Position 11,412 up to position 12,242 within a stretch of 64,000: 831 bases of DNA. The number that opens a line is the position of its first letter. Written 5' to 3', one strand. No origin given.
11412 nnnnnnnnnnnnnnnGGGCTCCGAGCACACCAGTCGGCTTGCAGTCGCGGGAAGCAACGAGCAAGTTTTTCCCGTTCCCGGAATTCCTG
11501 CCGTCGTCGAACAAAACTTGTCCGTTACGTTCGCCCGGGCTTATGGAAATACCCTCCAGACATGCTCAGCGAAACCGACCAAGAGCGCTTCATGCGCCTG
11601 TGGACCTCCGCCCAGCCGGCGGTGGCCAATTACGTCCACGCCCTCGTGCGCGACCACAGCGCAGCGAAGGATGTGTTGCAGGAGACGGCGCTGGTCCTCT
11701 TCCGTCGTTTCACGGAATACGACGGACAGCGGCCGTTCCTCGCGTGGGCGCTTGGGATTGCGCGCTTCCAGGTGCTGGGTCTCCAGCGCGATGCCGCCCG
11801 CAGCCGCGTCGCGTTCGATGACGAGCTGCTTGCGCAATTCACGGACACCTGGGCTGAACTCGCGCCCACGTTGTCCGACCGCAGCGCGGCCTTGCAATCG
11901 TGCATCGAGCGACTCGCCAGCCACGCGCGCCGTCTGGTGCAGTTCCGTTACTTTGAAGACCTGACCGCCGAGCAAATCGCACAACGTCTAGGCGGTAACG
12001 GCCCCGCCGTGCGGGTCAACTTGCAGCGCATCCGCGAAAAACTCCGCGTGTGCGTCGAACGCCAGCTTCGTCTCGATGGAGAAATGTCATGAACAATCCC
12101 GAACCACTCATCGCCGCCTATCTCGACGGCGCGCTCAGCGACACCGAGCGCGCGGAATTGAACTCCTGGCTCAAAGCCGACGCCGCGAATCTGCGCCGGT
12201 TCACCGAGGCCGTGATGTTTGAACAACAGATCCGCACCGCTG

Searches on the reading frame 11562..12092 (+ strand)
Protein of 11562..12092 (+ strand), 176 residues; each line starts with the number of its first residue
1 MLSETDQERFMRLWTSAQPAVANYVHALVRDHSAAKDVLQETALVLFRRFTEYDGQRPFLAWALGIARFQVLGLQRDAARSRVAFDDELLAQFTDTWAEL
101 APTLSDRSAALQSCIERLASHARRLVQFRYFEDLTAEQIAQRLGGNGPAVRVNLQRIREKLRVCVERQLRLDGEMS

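Call 39: search_protein_families(library=pfam, proteins=[window:11562-12092:+], max_evalue=0.0001)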
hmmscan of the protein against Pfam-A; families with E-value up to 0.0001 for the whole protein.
window:11562-12092:+ (176 aa): 3 families
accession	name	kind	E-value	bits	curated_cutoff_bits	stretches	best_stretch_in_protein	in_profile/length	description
PF08281.18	Sigma70_r4_2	-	2.9e-10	40.1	25.7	1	109-161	2-54/54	Sigma-70, region 4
PF04542.20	Sigma70_r2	-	1.9e-08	34.4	24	1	14-80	2-70/71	Sigma-70 region 2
PF04545.22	Sigma70_r4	-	7.5e-06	25.8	24.1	1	115-162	2-49/50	Sigma-70, region 4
